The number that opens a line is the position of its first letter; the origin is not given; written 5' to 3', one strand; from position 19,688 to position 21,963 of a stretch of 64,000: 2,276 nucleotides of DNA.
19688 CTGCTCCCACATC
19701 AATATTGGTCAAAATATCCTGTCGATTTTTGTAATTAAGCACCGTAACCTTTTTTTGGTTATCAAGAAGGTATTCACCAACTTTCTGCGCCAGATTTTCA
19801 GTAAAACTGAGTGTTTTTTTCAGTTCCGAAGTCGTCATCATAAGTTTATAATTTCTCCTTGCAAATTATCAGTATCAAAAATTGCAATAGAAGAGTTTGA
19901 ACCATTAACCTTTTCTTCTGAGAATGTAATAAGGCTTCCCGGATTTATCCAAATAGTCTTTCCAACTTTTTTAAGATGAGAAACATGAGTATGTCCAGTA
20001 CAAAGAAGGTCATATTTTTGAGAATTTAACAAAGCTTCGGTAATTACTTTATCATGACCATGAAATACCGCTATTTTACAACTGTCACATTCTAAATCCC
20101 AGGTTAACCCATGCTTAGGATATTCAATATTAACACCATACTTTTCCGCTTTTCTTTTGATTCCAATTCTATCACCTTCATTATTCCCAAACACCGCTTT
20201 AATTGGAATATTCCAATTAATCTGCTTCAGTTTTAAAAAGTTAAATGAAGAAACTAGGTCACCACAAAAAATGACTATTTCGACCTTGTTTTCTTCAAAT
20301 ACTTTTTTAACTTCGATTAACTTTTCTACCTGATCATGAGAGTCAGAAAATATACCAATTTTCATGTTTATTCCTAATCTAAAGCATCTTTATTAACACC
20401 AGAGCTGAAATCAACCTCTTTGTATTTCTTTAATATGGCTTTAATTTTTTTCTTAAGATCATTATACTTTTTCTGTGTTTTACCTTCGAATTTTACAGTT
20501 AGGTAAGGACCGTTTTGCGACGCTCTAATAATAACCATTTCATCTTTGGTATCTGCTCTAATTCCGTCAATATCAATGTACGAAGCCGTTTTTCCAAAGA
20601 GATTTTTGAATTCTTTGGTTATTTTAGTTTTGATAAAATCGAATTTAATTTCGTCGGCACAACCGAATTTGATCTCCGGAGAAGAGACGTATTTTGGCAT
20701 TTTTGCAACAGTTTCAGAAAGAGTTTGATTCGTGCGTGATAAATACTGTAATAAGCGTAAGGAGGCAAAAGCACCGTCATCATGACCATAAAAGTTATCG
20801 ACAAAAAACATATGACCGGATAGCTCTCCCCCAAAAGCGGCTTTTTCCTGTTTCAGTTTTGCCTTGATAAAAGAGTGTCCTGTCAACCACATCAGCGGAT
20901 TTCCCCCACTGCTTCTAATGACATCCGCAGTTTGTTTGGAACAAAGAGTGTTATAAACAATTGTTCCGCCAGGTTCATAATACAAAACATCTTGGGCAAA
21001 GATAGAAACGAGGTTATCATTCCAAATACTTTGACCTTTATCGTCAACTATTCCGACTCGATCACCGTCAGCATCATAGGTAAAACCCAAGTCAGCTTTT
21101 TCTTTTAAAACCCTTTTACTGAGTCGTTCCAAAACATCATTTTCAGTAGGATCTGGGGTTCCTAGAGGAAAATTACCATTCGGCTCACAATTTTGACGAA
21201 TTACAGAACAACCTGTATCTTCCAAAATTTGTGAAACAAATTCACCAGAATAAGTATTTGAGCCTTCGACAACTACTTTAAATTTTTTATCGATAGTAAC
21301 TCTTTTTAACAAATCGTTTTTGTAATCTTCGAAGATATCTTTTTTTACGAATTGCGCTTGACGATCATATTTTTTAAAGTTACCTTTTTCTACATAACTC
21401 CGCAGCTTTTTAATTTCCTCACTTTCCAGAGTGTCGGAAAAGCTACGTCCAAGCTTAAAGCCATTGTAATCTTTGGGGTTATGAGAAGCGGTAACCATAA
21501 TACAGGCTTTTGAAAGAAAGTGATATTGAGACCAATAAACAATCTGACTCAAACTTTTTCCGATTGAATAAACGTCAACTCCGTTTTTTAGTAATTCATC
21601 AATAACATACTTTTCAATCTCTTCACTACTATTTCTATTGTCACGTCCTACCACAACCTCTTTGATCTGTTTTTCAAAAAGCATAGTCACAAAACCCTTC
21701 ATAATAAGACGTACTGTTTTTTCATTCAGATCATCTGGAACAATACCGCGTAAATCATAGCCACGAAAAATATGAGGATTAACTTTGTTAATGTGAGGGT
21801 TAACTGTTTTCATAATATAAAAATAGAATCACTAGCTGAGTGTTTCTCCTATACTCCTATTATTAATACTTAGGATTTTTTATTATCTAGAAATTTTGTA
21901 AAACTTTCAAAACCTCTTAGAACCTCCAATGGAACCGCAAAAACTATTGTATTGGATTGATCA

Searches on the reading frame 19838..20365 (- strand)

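Call 14: search_protein_families(library=pfam, proteins=[window:19838-20365:-], max_evalue=0.001)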
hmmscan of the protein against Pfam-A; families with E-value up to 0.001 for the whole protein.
window:19838-20365:- (175 aa): 3 families
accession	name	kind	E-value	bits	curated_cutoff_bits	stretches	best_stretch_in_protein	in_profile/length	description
PF12850.12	Metallophos_2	-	1.2e-28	100.5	27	1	1-167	1-153/154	Calcineurin-like phosphoesterase superfamily domain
PF00149.33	Metallophos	-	3.9e-12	47.4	21.5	1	1-128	1-190/191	Calcineurin-like phosphoesterase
PF14582.11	Metallophos_3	-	1.1e-05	25.3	28.2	0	6-40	11-45/259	Metallophosphoesterase, calcineurin superfamily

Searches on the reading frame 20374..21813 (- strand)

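Call 14: search_protein_families(library=pfam, proteins=[window:20374-21813:-], max_evalue=0.001)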
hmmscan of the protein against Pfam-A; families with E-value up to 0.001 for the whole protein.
window:20374-21813:- (479 aa): 4 families
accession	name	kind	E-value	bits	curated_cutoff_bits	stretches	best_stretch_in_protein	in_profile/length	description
PF02878.22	PGM_PMM_I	-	2.4e-30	105.5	22.5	1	15-146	3-136/138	Phosphoglucomutase/phosphomannomutase, alpha/beta/alpha domain I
PF02880.22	PGM_PMM_III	-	5e-22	78.6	20.7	1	266-375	3-115/115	Phosphoglucomutase/phosphomannomutase, alpha/beta/alpha domain III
PF02879.22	PGM_PMM_II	-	6.7e-22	78.4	29.3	1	164-260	3-103/103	Phosphoglucomutase/phosphomannomutase, alpha/beta/alpha domain II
PF00408.26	PGM_PMM_IV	-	1.7e-05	25.2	23.1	1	396-458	11-66/68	Phosphoglucomutase/phosphomannomutase, C-terminal domain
